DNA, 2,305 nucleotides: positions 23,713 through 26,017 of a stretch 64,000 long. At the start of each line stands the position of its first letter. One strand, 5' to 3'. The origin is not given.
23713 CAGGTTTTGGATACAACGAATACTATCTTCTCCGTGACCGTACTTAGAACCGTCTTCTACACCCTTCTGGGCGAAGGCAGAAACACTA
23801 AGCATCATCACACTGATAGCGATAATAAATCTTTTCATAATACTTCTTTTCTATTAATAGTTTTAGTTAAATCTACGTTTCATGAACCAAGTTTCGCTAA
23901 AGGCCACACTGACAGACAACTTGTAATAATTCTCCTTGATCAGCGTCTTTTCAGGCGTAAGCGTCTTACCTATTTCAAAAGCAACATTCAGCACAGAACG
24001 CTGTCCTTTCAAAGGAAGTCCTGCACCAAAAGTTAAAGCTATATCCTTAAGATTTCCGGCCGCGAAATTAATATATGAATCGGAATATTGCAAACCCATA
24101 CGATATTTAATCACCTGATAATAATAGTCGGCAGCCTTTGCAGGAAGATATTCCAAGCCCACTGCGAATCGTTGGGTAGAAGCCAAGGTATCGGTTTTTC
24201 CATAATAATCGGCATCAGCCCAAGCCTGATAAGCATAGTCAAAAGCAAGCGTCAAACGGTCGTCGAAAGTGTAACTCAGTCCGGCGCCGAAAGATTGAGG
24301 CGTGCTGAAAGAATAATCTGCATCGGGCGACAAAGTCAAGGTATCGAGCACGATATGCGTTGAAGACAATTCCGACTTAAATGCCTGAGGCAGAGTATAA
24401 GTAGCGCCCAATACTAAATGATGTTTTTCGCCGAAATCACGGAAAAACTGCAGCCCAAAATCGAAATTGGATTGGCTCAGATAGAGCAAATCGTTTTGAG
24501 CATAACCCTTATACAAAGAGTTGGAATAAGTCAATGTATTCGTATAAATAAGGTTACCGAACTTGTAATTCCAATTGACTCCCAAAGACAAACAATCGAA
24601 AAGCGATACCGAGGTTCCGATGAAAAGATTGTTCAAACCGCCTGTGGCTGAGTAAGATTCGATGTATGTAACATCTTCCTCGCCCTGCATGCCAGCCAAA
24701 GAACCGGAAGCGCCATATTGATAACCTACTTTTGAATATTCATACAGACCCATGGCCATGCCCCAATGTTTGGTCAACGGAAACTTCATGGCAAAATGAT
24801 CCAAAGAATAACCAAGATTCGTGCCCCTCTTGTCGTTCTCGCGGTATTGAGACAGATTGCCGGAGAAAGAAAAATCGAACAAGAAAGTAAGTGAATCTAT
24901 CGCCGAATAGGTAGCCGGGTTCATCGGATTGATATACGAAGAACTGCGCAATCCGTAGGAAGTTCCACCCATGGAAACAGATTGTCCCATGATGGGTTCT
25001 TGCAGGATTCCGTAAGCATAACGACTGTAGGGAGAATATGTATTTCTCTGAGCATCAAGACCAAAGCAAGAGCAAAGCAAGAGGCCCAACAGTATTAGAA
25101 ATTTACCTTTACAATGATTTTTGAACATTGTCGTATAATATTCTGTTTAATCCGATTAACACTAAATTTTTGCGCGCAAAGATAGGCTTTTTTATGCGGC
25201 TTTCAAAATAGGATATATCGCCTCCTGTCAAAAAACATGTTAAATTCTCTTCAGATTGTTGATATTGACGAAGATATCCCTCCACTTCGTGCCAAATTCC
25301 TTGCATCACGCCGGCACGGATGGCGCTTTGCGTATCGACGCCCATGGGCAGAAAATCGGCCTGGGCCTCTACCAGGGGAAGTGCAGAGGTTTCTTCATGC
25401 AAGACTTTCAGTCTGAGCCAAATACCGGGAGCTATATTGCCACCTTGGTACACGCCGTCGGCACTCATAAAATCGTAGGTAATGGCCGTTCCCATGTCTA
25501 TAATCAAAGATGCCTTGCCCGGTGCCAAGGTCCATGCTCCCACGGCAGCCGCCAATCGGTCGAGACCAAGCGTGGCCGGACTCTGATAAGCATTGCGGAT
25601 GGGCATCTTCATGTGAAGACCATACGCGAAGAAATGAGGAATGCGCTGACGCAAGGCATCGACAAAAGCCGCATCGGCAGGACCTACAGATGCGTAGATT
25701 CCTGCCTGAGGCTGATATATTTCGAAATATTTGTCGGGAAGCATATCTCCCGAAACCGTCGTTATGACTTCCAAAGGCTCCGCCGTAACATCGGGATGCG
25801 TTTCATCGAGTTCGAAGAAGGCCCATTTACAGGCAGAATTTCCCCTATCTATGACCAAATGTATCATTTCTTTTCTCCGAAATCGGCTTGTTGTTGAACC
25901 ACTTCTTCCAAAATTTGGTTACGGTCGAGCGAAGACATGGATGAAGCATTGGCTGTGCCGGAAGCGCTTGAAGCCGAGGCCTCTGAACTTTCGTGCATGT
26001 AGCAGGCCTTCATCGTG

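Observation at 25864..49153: Ten-gene secreted glycoside hydrolase operon with a rhamnogalacturonan-II side-chain signature but no SusC/SusD, regulator or transporter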

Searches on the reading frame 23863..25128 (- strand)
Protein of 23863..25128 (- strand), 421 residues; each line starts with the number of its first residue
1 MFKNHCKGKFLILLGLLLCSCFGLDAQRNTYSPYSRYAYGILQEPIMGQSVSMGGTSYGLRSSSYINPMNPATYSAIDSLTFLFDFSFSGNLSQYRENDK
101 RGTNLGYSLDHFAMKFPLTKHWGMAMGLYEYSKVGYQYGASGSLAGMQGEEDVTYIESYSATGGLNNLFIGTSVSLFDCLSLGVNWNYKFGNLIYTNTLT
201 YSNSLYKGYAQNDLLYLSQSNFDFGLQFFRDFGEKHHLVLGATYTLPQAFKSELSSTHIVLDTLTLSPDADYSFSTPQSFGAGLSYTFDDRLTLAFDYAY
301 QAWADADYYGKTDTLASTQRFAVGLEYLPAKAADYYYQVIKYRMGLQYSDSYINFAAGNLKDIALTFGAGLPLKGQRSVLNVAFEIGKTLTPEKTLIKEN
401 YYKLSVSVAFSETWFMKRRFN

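Call 6: search_protein_families(library=pfam, proteins=[window:23863-25128:-])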
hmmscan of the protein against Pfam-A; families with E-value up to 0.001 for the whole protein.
window:23863-25128:- (421 aa): 0 families

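Call 35: search_protein_families(library=ncbifam, proteins=[window:23863-25128:-], max_evalue=0.00001)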
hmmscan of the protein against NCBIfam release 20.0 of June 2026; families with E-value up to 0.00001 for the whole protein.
window:23863-25128:- (421 aa): 1 family
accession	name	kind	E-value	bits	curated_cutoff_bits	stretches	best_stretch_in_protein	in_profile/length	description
NF053685.1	BamG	equivalog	1e-98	331.1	250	1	26-419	1-397/397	BamG family beta-barrel-assembly machinery protein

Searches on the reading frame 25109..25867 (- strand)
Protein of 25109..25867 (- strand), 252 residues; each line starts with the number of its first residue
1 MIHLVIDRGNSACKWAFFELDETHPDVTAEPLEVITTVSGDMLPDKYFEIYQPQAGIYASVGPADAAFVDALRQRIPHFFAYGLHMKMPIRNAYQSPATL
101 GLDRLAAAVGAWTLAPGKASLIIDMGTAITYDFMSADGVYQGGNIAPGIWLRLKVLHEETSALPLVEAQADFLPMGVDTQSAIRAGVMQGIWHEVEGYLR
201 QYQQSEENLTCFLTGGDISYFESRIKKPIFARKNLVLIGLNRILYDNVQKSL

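Call 6: search_protein_families(library=pfam, proteins=[window:25109-25867:-])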
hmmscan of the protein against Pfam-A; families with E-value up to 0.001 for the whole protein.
window:25109-25867:- (252 aa): 1 family
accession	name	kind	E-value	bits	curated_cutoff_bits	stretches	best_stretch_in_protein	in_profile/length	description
PF03309.20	Pan_kinase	-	1.8e-41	142.7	24.7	1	4-200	2-204/205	Type III pantothenate kinase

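Call 39: find_homologous_proteins(query=window:25109-25867:-, max_evalue=1e-30)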
Query window:25109-25867:- (252 aa): 1263 proteins with E <= 1e-30 among 2704 candidates; the best 120 are listed.
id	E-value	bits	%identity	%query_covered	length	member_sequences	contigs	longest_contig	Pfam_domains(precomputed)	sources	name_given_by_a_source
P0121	2.0e-163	560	97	100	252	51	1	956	PF03309.21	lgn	-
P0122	5.3e-137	473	81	100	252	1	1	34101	PF03309.21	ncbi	-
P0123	1.1e-135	469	81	100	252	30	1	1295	PF03309.21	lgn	-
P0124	6.8e-134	463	81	99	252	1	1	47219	PF03309.21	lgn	-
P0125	4.5e-133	460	80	99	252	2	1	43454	PF03309.21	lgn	-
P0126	3.6e-120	418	75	99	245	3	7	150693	PF03309.21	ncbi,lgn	-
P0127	9.1e-120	417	75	99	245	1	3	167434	PF03309.21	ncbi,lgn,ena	-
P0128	1.1e-109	384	67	99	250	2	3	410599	PF03309.21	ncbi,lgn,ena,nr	ncbi:MAG: type III pantothenate kinase [Bacteroidales bacterium]|nr:type III pantothenate kinase [Ba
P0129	2.0e-108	380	67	99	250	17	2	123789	PF03309.21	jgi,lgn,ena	-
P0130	5.2e-99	349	61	98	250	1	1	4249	PF03309.21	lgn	-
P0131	4.6e-97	342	61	100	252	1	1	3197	PF03309.21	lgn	-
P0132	1.1e-93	331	61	100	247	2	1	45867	PF03309.21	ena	-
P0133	2.3e-93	330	61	99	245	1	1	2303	PF03309.21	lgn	-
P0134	1.5e-92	328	58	99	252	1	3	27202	PF03309.21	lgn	-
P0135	4.0e-91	323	61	98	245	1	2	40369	PF03309.21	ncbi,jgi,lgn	-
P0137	1.0e-88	315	59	98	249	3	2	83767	PF03309.21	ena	-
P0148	1.6e-71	259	50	98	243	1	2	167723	PF03309.21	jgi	jgi:type III pantothenate kinase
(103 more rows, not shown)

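Call 40: find_encoding_contigs(protein=P0124, flank=10000, max_places=1)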
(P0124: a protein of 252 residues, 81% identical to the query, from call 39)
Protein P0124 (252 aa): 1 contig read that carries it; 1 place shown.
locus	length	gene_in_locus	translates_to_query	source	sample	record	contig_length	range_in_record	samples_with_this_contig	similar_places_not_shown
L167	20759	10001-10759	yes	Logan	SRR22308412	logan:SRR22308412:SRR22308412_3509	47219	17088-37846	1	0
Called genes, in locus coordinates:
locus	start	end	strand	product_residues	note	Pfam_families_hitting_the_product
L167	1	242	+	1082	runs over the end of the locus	PF02837:Glyco_hydro_2_N, PF22666:Glyco_hydro_2_N2 (weak), PF00703:Glyco_hydro_2, PF02836:Glyco_hydro_2_C, PF16353:LacZ_4, PF02929:Bgal_small_N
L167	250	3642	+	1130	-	PF17132:Glyco_hydro_106, PF00754:F5_F8_type_C, PF17132:Glyco_hydro_106, PF22666:Glyco_hydro_2_N2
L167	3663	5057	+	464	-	PF03629:SASA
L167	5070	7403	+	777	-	PF18961:DUF5703_N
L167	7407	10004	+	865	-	PF02837:Glyco_hydro_2_N, PF00703:Glyco_hydro_2, PF02836:Glyco_hydro_2_C, PF18565:Glyco_hydro2_C5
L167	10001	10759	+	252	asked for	PF03309:Pan_kinase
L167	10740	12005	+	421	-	-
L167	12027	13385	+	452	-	-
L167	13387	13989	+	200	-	PF06835:LptC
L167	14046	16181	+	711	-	PF13623:SurA_N_2, PF13624:SurA_N_3, PF13145:Rotamase_2 (weak), PF13616:Rotamase_3, PF00639:Rotamase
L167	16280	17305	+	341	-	PF21016:RlmN_N, PF04055:Radical_SAM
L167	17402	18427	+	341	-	PF16125:DUF4837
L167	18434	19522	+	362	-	PF04166:PdxA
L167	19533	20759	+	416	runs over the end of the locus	PF00158:Sigma54_activat, PF14532:Sigma54_activ_2, PF25601:AAA_lid_14, PF02954:HTH_8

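Call 41: find_encoding_contigs(protein=P0126, flank=10000, max_places=1)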
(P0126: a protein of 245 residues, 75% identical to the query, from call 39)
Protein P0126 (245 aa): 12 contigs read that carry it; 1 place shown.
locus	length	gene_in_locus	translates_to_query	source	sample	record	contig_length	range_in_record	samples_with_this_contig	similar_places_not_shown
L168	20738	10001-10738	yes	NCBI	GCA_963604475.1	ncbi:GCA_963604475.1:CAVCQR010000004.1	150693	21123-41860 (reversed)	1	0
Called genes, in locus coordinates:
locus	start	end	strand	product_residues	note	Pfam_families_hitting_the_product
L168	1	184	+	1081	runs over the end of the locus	PF02837:Glyco_hydro_2_N, PF22666:Glyco_hydro_2_N2, PF00703:Glyco_hydro_2, PF02836:Glyco_hydro_2_C, PF16353:LacZ_4, PF02929:Bgal_small_N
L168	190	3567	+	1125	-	PF17132:Glyco_hydro_106, PF00754:F5_F8_type_C (weak), PF17132:Glyco_hydro_106, PF22666:Glyco_hydro_2_N2 (weak)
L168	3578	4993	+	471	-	PF03629:SASA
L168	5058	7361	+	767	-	PF18961:DUF5703_N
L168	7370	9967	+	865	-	PF02837:Glyco_hydro_2_N, PF00703:Glyco_hydro_2, PF02836:Glyco_hydro_2_C, PF18565:Glyco_hydro2_C5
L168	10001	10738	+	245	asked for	PF03309:Pan_kinase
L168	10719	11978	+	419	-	-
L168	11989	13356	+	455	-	-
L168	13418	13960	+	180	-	PF06835:LptC (weak)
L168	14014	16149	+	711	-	PF13623:SurA_N_2, PF13624:SurA_N_3, PF13145:Rotamase_2 (faint), PF13616:Rotamase_3, PF00639:Rotamase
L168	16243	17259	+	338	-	PF21016:RlmN_N, PF04055:Radical_SAM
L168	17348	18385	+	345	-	PF16125:DUF4837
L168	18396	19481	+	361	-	PF04166:PdxA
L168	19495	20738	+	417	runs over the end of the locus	PF00158:Sigma54_activat, PF14532:Sigma54_activ_2, PF07728:AAA_5 (faint), PF25601:AAA_lid_14, PF02954:HTH_8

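Call 42: find_encoding_contigs(protein=P0128, flank=10000, max_places=1)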
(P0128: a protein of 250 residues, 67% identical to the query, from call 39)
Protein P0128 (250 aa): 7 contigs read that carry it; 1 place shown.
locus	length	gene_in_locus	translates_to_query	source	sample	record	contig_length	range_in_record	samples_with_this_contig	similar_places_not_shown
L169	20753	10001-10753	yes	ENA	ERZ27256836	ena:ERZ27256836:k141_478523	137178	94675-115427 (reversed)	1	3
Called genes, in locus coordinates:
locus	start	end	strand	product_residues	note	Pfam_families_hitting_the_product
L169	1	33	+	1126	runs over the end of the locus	PF02837:Glyco_hydro_2_N, PF22666:Glyco_hydro_2_N2 (weak), PF00703:Glyco_hydro_2, PF02836:Glyco_hydro_2_C, PF16353:LacZ_4, PF02929:Bgal_small_N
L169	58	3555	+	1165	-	PF17132:Glyco_hydro_106, PF00754:F5_F8_type_C (weak), PF17132:Glyco_hydro_106, PF22666:Glyco_hydro_2_N2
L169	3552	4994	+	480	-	PF03629:SASA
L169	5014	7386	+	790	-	PF18961:DUF5703_N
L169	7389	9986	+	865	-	PF02837:Glyco_hydro_2_N, PF00703:Glyco_hydro_2, PF02836:Glyco_hydro_2_C, PF18565:Glyco_hydro2_C5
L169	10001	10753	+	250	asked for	PF03309:Pan_kinase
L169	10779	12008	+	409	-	-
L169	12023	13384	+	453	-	-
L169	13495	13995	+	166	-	PF06835:LptC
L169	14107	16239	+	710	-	PF13623:SurA_N_2, PF13624:SurA_N_3, PF13145:Rotamase_2 (faint), PF13616:Rotamase_3, PF00639:Rotamase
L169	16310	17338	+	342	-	PF21016:RlmN_N, PF04055:Radical_SAM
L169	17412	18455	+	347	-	PF16125:DUF4837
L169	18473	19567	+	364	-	PF04166:PdxA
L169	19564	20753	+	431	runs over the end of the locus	PF00158:Sigma54_activat, PF14532:Sigma54_activ_2, PF07728:AAA_5 (weak), PF25601:AAA_lid_14, PF02954:HTH_8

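Call 43: find_encoding_contigs(protein=P0132, flank=10000, max_places=1)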
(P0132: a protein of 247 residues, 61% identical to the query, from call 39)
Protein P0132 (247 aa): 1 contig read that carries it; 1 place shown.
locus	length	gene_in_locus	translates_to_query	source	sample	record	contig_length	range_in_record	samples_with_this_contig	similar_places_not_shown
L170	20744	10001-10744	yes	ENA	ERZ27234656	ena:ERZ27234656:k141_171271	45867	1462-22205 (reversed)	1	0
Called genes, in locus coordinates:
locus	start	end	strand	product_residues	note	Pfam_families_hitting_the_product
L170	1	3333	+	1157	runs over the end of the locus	PF17132:Glyco_hydro_106, PF22666:Glyco_hydro_2_N2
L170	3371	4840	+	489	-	PF03629:SASA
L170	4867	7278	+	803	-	PF18961:DUF5703_N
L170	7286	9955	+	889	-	PF02837:Glyco_hydro_2_N, PF00703:Glyco_hydro_2, PF02836:Glyco_hydro_2_C, PF18565:Glyco_hydro2_C5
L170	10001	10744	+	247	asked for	PF03309:Pan_kinase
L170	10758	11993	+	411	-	-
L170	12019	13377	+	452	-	PF07719:TPR_2 (faint)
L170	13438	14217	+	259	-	PF06835:LptC (weak)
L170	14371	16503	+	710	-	PF13623:SurA_N_2, PF13624:SurA_N_3, PF13145:Rotamase_2 (weak), PF13616:Rotamase_3, PF00639:Rotamase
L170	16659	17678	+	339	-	PF21016:RlmN_N, PF04055:Radical_SAM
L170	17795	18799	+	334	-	PF16125:DUF4837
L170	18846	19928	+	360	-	PF04166:PdxA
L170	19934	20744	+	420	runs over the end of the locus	PF00158:Sigma54_activat, PF14532:Sigma54_activ_2, PF25601:AAA_lid_14, PF02954:HTH_8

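Call 44: find_encoding_contigs(protein=P0137, flank=10000, max_places=1)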
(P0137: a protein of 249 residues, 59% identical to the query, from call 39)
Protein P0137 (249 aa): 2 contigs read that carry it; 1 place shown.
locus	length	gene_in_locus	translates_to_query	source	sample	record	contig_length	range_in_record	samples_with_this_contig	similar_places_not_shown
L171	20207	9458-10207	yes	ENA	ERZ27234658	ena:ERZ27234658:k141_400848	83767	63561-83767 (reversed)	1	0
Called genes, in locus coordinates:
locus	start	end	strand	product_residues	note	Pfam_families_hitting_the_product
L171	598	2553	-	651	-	PF02169:LPP20 (weak)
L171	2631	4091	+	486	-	PF03629:SASA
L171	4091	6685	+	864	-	PF18961:DUF5703_N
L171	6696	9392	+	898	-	PF02837:Glyco_hydro_2_N, PF00703:Glyco_hydro_2, PF02836:Glyco_hydro_2_C, PF18565:Glyco_hydro2_C5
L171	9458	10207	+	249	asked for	PF03309:Pan_kinase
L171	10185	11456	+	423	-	-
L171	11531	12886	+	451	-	PF07719:TPR_2 (faint)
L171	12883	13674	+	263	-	PF06835:LptC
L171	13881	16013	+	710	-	PF13623:SurA_N_2, PF13624:SurA_N_3, PF13145:Rotamase_2 (weak), PF13616:Rotamase_3, PF00639:Rotamase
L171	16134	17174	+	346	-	PF21016:RlmN_N, PF04055:Radical_SAM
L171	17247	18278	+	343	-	PF16125:DUF4837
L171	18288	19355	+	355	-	PF04166:PdxA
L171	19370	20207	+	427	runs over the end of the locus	PF00158:Sigma54_activat, PF14532:Sigma54_activ_2, PF07728:AAA_5 (faint), PF25601:AAA_lid_14, PF02954:HTH_8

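Call 45: find_encoding_contigs(protein=P0148, flank=10000, max_places=1)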
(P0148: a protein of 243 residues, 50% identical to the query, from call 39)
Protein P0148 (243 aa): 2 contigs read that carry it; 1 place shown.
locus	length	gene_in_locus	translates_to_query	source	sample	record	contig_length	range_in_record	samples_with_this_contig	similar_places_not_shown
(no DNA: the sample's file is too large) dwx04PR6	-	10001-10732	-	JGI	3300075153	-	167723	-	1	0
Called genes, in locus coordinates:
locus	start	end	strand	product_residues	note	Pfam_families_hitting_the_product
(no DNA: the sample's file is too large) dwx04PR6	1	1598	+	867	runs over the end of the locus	PF02837:Glyco_hydro_2_N, PF00703:Glyco_hydro_2, PF02836:Glyco_hydro_2_C, PF18565:Glyco_hydro2_C5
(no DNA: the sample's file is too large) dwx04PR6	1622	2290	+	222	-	PF02607:B12-binding_2, PF02310:B12-binding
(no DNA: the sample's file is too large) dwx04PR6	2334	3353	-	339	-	PF01384:PHO4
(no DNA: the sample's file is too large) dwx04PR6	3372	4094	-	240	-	PF01865:PhoU_div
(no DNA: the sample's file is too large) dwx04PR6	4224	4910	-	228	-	PF02965:Met_synt_B12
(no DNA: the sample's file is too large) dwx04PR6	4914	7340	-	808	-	PF13620:CarboxypepD_reg, PF13715:CarbopepD_reg_2, PF07715:Plug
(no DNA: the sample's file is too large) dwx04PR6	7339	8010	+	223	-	PF14512:TM1586_NiRdase (faint), PF00881:Nitroreductase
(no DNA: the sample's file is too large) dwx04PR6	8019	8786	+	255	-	PF03807:F420_oxidored (weak), PF10728:DUF2520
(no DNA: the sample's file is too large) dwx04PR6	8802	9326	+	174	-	PF00702:Hydrolase (faint), PF08282:Hydrolase_3 (faint)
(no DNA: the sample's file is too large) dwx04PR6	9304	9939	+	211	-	PF02545:Maf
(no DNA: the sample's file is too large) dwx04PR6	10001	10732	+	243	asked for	PF03309:Pan_kinase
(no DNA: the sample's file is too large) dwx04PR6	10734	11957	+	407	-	-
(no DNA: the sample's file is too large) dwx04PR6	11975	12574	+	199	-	PF06835:LptC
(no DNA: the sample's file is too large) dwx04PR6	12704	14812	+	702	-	PF13623:SurA_N_2, PF13624:SurA_N_3, PF13145:Rotamase_2 (faint), PF00639:Rotamase (faint), PF13616:Rotamase_3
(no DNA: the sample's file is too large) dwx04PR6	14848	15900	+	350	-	PF21016:RlmN_N, PF04055:Radical_SAM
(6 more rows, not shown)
